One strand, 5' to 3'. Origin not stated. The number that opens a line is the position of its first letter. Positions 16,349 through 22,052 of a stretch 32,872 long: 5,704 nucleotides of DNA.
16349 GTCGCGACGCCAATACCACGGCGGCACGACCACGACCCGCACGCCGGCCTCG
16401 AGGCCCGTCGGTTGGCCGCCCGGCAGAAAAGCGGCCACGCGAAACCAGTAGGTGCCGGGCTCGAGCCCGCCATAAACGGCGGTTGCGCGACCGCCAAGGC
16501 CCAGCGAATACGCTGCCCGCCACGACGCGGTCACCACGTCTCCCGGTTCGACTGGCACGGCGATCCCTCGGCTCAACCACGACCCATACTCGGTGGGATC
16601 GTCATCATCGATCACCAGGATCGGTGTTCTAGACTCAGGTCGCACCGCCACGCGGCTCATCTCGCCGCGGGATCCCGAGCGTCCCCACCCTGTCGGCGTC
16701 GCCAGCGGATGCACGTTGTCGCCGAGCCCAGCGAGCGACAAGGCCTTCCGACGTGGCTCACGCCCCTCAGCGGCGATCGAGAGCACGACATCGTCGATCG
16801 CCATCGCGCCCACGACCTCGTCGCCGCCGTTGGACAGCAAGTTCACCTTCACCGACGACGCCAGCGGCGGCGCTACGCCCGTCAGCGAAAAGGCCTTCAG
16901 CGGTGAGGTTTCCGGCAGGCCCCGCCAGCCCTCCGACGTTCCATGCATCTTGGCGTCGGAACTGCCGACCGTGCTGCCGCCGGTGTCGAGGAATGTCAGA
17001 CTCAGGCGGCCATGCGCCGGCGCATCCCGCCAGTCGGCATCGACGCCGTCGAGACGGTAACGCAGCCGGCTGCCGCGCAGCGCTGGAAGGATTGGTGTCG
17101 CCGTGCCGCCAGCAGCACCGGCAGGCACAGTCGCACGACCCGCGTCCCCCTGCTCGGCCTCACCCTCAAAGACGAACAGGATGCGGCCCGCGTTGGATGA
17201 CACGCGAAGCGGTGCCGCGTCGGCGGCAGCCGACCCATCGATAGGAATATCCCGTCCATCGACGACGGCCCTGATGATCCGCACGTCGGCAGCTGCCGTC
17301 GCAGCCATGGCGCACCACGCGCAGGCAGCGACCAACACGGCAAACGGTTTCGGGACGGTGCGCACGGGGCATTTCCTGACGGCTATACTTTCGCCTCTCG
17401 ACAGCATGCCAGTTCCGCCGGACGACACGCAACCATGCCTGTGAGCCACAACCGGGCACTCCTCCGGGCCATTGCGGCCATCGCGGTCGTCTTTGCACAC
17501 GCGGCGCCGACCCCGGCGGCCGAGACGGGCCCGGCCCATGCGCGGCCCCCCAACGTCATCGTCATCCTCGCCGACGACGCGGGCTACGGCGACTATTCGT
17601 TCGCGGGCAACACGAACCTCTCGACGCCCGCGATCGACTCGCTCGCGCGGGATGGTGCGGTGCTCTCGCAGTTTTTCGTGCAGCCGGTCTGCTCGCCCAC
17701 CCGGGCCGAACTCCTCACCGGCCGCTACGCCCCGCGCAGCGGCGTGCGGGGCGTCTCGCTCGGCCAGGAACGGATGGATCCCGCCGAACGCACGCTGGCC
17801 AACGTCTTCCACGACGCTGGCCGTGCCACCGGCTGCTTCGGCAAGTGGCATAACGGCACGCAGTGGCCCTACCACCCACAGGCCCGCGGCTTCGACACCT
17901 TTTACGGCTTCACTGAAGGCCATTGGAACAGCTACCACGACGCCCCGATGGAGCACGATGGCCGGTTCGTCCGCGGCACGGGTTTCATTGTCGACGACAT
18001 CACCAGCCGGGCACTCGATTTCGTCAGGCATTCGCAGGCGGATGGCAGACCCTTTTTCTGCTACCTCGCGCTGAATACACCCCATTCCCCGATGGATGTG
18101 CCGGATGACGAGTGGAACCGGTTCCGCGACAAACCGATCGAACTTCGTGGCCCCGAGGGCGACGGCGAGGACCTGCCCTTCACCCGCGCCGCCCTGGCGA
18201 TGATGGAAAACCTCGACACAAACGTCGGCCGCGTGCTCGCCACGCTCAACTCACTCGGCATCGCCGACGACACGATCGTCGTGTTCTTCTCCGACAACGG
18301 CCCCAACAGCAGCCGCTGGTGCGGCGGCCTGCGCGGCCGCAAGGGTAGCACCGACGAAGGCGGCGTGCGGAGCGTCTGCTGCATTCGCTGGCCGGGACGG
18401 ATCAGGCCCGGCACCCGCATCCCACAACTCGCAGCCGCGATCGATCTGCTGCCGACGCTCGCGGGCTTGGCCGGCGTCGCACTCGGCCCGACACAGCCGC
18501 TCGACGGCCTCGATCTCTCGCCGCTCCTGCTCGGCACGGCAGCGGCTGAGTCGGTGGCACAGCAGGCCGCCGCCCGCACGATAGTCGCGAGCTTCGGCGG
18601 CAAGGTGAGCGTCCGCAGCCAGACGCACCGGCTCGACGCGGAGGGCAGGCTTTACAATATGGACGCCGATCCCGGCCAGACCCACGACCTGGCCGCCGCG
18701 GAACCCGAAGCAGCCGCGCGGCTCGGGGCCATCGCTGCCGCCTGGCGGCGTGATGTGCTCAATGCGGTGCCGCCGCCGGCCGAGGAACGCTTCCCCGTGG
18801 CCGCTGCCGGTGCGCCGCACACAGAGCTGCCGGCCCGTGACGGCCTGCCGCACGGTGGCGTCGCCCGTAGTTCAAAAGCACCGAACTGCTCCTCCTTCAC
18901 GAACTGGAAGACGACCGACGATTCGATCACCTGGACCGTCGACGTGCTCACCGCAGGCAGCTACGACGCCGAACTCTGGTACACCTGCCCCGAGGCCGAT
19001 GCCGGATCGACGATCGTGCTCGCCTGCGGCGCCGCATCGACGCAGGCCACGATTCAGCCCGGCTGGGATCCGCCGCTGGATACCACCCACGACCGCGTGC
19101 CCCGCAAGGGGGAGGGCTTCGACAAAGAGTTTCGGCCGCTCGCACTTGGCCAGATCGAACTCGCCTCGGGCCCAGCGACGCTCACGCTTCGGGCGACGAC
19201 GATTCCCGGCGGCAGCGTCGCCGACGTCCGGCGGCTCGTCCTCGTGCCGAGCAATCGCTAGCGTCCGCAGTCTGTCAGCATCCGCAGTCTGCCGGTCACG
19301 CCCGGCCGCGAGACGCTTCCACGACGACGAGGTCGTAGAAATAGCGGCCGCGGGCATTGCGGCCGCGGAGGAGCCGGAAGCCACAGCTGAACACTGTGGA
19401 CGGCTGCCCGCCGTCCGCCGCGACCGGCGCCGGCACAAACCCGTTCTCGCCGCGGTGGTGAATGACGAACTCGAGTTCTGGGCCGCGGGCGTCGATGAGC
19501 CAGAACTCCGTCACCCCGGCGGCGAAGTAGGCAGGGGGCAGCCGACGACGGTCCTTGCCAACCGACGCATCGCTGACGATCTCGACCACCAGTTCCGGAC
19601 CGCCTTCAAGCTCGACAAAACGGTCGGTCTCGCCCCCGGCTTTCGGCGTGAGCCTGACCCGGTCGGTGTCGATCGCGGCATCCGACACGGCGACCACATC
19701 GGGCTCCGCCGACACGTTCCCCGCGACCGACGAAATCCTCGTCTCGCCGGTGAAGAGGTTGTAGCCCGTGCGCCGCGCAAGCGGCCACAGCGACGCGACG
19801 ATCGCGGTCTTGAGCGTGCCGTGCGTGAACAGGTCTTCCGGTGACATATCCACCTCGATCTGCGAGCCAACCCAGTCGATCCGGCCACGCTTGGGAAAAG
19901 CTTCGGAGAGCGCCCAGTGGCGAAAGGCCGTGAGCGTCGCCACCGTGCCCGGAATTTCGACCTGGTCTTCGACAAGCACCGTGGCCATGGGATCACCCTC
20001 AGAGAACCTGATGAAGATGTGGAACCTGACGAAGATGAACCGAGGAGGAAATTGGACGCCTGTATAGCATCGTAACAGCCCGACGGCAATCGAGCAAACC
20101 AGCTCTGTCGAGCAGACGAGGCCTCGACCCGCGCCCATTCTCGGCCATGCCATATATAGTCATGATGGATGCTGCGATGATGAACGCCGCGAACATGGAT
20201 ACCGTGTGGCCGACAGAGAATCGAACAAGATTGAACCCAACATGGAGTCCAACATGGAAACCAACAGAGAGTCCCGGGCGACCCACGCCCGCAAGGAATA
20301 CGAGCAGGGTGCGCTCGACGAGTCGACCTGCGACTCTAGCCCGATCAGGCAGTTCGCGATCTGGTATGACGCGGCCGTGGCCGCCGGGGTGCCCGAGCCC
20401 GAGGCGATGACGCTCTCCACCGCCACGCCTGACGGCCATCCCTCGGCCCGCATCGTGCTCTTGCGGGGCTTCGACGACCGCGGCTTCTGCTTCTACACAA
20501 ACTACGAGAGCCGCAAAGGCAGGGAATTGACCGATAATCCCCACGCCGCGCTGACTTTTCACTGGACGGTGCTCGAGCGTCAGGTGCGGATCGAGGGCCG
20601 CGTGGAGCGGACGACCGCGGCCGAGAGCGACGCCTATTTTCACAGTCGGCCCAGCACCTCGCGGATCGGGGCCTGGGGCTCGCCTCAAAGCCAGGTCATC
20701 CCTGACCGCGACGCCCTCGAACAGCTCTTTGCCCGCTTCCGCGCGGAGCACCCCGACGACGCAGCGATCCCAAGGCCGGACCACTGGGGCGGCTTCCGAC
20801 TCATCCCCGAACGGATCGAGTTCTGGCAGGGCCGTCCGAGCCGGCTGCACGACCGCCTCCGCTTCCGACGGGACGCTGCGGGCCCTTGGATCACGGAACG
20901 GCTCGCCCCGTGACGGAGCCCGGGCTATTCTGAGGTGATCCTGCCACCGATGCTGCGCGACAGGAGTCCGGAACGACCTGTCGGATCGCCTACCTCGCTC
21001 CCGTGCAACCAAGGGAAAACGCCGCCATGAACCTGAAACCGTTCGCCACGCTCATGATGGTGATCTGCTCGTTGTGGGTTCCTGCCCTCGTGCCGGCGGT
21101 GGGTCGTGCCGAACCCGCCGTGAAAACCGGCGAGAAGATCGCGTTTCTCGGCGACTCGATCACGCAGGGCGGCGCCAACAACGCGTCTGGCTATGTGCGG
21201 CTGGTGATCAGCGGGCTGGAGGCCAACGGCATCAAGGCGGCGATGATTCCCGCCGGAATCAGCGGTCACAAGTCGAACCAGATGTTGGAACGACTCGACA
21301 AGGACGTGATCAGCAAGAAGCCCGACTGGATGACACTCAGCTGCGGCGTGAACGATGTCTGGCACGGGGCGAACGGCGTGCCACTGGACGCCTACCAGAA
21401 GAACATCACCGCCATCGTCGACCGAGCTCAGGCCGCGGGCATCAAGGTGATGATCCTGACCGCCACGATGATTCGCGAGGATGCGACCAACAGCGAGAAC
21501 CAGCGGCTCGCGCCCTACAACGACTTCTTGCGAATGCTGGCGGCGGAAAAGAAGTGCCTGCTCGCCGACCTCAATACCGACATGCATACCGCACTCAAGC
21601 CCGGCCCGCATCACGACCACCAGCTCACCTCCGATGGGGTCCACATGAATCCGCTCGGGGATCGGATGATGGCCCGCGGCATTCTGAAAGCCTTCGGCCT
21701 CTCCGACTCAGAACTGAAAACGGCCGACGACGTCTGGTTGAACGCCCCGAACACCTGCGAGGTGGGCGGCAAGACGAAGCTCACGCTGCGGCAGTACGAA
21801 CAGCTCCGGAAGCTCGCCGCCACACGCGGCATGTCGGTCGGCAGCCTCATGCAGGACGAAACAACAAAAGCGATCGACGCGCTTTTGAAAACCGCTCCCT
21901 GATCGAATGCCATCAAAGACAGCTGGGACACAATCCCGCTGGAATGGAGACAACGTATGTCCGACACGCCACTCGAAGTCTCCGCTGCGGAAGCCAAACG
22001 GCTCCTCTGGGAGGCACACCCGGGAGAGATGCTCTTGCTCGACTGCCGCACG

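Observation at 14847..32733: Two paralogous HK-RR pairs in inverted orientation bracket a ~12.7-kb sulfatase island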

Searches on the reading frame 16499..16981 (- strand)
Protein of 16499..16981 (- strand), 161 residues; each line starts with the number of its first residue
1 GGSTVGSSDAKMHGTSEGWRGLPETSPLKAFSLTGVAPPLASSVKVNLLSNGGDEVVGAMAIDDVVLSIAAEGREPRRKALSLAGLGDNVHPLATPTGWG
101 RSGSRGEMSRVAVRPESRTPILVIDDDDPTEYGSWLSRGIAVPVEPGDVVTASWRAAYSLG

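Call 63: search_protein_representatives(protein=window:16499-16981:-)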
Query: 161 residues. Proteins with E-value up to 0.001 (for the whole library): 126; up to 1e-10: 39; up to 1e-30: 1. The best 126 are listed.
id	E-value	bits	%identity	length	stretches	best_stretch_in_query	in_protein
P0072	6.7e-31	124.1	48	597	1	2-161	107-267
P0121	1.1e-27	113.6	30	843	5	10-159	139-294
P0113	1.1e-25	107.2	44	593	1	2-161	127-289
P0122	3.5e-25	105.5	48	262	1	2-129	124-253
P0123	7.1e-25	104.5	30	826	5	11-160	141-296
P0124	1.7e-24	103.3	39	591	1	12-161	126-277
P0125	3.3e-24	102.3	43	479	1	2-161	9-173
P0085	1.0e-21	94.3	40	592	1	2-161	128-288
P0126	1.8e-21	93.4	33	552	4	1-159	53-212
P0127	1.0e-19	87.7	39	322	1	9-161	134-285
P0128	1.8e-19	86.9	37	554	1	2-161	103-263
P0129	2.1e-19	86.8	34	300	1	6-161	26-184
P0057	2.3e-19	86.6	37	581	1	4-161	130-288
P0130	2.0e-18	83.5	30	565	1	4-161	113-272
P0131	6.7e-17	78.6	38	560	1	4-161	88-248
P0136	6.3e-16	75.4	28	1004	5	12-159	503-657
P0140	1.2e-14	71.3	28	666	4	2-159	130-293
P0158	2.0e-10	57.5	44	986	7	8-36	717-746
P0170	1.1e-08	51.9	29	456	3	85-161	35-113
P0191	1.7e-06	44.7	36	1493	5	8-48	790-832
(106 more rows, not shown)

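Call 64: search_protein_families(library=pfam, proteins=[P0121, P0123, P0136, P0140, P0126, P0158, P0191, P0130], max_evalue=0.001)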
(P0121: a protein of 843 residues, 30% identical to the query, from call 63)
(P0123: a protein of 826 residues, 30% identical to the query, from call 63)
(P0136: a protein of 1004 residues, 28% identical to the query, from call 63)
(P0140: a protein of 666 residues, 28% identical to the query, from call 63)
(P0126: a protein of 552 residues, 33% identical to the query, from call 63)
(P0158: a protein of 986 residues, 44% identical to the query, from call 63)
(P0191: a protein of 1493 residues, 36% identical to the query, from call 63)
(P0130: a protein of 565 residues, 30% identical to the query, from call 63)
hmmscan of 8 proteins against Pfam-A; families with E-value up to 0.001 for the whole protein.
P0121 (843 aa): 0 families

P0123 (826 aa): 1 family
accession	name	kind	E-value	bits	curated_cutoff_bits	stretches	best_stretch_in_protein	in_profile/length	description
PF17829.7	GH115_C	-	0.0006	20.1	24.1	0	667-730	86-148/172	Glycosyl hydrolase family 115 C-terminal domain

P0136 (1004 aa): 0 families

P0140 (666 aa): 1 family
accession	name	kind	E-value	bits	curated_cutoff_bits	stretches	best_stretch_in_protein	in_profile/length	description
PF18884.5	TSP3_bac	-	0.00017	21.8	25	1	564-581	1-18/22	Bacterial TSP3 repeat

P0126 (552 aa): 0 families

P0158 (986 aa): 6 families
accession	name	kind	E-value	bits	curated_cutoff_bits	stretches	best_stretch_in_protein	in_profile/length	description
PF09479.16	Flg_new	-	1.2e-90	298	27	11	691-729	1-38/65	Listeria-Bacteroides repeat domain (List_Bact_rpt)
PF18998.6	Flg_new_2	-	9.7e-45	150.9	23.6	1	136-200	2-70/73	Divergent InlB B-repeat domain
PF18655.7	SHIRT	-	2.4e-08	34.9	22.4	0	583-624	30-78/82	SHIRT domain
PF10705.14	Ycf15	-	3e-07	31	25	0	237-275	31-69/86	Chloroplast protein precursor Ycf15 putative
PF00754.31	F5_F8_type_C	-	2.5e-05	24.9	28.2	0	685-707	60-82/127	F5/8 type C domain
PF07853.16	DUF1648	-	4.7e-05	23.4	28.7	0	242-252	14-24/49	Domain of unknown function (DUF1648)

P0191 (1493 aa): 3 families
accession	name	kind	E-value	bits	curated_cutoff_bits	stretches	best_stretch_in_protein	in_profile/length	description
PF09479.16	Flg_new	-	4.4e-157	510.8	27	18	336-384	1-48/65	Listeria-Bacteroides repeat domain (List_Bact_rpt)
PF18998.6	Flg_new_2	-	1.4e-24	86.3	23.6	1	147-212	2-72/73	Divergent InlB B-repeat domain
PF19307.5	SrpI-like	-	9.9e-06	25.2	22.8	0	703-757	127-180/254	Type 2A encapsulin shell protein SrpI-like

P0130 (565 aa): 4 families
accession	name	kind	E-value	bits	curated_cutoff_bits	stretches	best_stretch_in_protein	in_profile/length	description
PF02518.31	HATPase_c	-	3.9e-12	47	26.4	1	475-563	5-110/111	Histidine kinase-, DNA gyrase B-, and HSP90-like ATPase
PF07730.19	HisKA_3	-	8.5e-12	45.9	24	1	364-429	1-66/68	Histidine kinase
PF13581.12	HATPase_c_2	-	4e-06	27.3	27.4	1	466-523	22-84/127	Histidine kinase-like ATPase domain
PF07495.19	Y_Y_Y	-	1.5e-05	25.3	26.6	0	278-311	28-61/65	Y_Y_Y domain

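Call 77: search_protein_families(library=pfam, proteins=[window:16499-16981:-, P0121, P0136, P0170], max_evalue=10)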
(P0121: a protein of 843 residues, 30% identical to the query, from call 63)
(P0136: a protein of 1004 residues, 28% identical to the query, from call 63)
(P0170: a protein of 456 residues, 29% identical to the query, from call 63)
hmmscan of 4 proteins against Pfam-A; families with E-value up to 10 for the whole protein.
window:16499-16981:- (161 aa): 0 families

P0121 (843 aa): 2 families
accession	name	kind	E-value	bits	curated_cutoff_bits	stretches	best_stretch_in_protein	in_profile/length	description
PF18884.5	TSP3_bac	-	0.0012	19.1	25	1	746-767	1-22/22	Bacterial TSP3 repeat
PF00207.28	A2M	-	0.0043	17.3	21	1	426-468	32-75/92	Alpha-2-macroglobulin family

P0136 (1004 aa): 1 family
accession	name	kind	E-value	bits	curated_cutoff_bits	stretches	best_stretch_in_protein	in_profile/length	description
PF20454.4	GpA_nuclease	-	0.086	12.5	22.5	1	108-175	128-200/294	Terminase large subunit gpA, endonuclease domain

P0170 (456 aa): 0 families

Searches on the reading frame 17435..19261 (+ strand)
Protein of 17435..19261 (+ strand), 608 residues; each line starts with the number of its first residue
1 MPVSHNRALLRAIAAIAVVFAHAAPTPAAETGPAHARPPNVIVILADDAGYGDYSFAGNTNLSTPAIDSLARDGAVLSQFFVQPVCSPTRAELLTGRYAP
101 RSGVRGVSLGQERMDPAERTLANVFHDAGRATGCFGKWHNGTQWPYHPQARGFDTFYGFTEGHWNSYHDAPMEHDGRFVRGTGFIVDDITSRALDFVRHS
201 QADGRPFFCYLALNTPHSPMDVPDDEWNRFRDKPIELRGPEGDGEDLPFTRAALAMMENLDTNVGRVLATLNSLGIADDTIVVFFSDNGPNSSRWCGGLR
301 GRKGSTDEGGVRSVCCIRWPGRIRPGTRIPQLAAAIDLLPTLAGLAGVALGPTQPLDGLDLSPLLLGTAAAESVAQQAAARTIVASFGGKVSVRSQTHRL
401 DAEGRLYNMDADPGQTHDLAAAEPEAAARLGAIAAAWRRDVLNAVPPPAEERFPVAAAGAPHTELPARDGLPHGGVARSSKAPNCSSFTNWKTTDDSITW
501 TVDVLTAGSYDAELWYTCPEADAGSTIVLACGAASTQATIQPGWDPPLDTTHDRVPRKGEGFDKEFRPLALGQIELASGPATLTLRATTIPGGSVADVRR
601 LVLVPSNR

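Call 5: search_protein_families(library=pfam, proteins=[window:17435-19261:+], max_evalue=0.01)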
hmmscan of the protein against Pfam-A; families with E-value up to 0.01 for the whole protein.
window:17435-19261:+ (608 aa): 2 families
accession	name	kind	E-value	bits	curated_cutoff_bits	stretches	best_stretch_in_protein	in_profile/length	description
PF00884.28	Sulfatase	-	2.8e-48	165.2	25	1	39-348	1-301/301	Sulfatase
PF16347.10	SGSH_C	-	0.001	19.7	29.3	1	311-369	16-72/154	N-sulphoglucosamine sulphohydrolase, C-terminal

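Call 49: search_protein_families(library=ncbifam, proteins=[window:17435-19261:+], max_evalue=0.00001)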
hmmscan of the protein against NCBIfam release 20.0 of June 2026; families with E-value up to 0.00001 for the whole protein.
window:17435-19261:+ (608 aa): 4 families
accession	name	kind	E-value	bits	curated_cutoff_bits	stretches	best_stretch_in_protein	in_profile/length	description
NF010322.0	PRK13759.1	equivalog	9.9e-32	110.1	481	2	37-140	5-107/486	arylsulfatase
TIGR03417.1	chol_sulfatase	equivalog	1e-27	97.2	433.45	1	251-435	253-434/500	choline-sulfatase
NF052527.1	Mn_arylsulf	exception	6.9e-17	61.5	850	1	39-139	2-102/479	manganese-dependent arylsulfatase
NF045661.1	HdlasePehA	equivalog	2.4e-15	56.2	900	1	251-371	281-398/506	phosphoric/sulfuric ester hydrolase PehA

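Call 68: search_solved_structures(query=window:17435-19261:+, max_evalue=1e-20)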
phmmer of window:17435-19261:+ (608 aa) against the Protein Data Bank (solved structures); distinct sequences matched with E-value up to 1e-20: 48.
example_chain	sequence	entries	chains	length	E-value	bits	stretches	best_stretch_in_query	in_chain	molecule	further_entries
6bia_A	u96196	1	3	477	9.3e-56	192.8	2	169-368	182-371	Sulfatase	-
9hh3_A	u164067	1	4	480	5.8e-55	190.2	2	37-164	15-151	Sulfatase, family S1-19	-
9fo1_A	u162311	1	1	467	5.4e-54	187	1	37-453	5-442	k-carrageenan sulfatase S1_16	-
6b0k_A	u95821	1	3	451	8.1e-54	186.4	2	169-368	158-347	Iota-carrageenan sulfatase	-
6b0j_A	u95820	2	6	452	8.2e-54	186.4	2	169-368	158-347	Iota-carrageenan sulfatase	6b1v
9hh2_A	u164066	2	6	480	1.4e-53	185.7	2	170-440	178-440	Sulfatase, family S1-19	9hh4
6prm_A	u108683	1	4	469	3.5e-51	177.7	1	32-430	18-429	exo-4S-kappa carrageenan S1 sulfatase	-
6psm_A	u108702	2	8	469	5.4e-50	173.8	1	32-430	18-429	exo-4S-kappa carrageenan S1 sulfatase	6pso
7stt_A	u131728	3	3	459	4.3e-48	167.5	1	36-447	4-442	N-acetylgalactosamine-6-sulfatase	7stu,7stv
1e33_P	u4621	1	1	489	1.3e-45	159.3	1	193-370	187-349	Arylsulfatase A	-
1e3c_P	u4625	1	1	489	3.5e-45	157.9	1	193-371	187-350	Arylsulfatase A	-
1e2s_P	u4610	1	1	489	5.9e-45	157.2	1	193-370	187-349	Arylsulfatase A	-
1e1z_P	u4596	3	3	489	6.5e-45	157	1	193-370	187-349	Arylsulfatase A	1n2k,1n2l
1auk_A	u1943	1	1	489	1.5e-44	155.9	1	193-370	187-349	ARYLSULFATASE A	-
6ust_A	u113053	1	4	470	9.2e-44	153.2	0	38-236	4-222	N-acetylgalactosamine 6-sulfate sulfatase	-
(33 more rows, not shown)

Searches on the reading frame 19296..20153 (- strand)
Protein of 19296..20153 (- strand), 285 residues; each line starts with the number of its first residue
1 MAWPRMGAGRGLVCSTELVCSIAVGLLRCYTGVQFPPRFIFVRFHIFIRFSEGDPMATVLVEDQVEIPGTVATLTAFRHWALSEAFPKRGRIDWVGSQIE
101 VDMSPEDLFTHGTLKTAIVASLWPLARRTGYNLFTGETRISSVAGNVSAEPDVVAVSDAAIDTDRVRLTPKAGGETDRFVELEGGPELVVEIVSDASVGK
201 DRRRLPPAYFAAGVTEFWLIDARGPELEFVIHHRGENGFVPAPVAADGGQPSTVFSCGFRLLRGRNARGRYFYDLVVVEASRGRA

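Call 5: search_protein_families(library=pfam, proteins=[window:19296-20153:-], max_evalue=0.01)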
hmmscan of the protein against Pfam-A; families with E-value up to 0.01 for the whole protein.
window:19296-20153:- (285 aa): 1 family
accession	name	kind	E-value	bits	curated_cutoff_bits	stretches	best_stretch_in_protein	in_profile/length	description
PF05685.18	Uma2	-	4e-15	56.2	27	1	86-244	9-151/172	Putative restriction endonuclease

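Call 86: search_protein_families(library=pfam, proteins=[window:19296-19985:-], max_evalue=0.001)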
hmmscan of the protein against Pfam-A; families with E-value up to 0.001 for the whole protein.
window:19296-19985:- (229 aa): 1 family
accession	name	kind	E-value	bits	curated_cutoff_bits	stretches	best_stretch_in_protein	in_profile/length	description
PF05685.18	Uma2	-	2.2e-15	57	27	1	30-188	9-151/172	Putative restriction endonuclease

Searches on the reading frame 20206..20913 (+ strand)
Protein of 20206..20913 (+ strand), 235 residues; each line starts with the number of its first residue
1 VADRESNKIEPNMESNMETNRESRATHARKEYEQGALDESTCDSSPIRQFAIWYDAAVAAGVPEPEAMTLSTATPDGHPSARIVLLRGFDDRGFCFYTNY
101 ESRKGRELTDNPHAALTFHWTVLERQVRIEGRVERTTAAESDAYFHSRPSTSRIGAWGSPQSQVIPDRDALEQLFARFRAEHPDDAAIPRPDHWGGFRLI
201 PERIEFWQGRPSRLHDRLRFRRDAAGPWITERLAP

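Call 5: search_protein_families(library=pfam, proteins=[window:20206-20913:+], max_evalue=0.01)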
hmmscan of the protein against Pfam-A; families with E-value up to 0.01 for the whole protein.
window:20206-20913:+ (235 aa): 3 families
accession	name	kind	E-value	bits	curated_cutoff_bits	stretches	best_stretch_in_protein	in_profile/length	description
PF01243.27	PNPOx_N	-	1e-30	107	28.1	1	56-179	3-117/120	Pyridoxamine 5'-phosphate oxidase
PF10590.14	PNP_phzG_C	-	3.6e-21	75.2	27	1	194-235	1-42/42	Pyridoxine 5'-phosphate oxidase C-terminal dimerisation region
PF12766.13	Pyridox_oxase_2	-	5.2e-07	30.6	26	1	64-134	20-97/100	Pyridoxamine 5'-phosphate oxidase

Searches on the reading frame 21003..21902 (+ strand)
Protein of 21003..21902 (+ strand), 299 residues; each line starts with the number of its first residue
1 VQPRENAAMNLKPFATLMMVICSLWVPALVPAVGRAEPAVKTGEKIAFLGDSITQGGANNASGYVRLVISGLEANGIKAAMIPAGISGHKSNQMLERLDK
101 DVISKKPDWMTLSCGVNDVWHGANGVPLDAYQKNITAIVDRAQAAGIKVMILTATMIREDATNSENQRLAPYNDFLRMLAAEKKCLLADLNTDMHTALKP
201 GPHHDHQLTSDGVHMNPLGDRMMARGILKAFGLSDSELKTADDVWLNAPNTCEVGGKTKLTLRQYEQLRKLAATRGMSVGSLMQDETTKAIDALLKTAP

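Call 5: search_protein_families(library=pfam, proteins=[window:21003-21902:+], max_evalue=0.01)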
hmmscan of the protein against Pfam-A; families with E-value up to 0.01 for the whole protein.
window:21003-21902:+ (299 aa): 4 families
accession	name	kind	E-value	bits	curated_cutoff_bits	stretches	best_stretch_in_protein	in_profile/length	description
PF13472.12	Lipase_GDSL_2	-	5.7e-27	95.8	32.9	1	48-221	1-177/178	GDSL-like Lipase/Acylhydrolase family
PF00657.28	Lipase_GDSL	-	1.5e-12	48.5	23.6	1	46-226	1-207/208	GDSL-like Lipase/Acylhydrolase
PF04311.20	DUF459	-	4.3e-06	26.7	27.2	1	45-229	1-196/197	Protein of unknown function (DUF459)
PF25182.1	NonGDSL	-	0.00021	21.1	80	1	75-186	63-168/220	Non-GDSL lipase-like family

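Call 49: search_protein_families(library=ncbifam, proteins=[window:21003-21902:+], max_evalue=0.00001)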
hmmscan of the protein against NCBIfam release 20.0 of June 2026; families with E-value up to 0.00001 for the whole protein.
window:21003-21902:+ (299 aa): 1 family
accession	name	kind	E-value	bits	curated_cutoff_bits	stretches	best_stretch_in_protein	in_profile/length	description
NF007819.1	PRK10528.1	equivalog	1.7e-07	31.2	270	1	45-154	30-137/210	multifunctional acyl-CoA thioesterase I/protease I/lysophospholipase L1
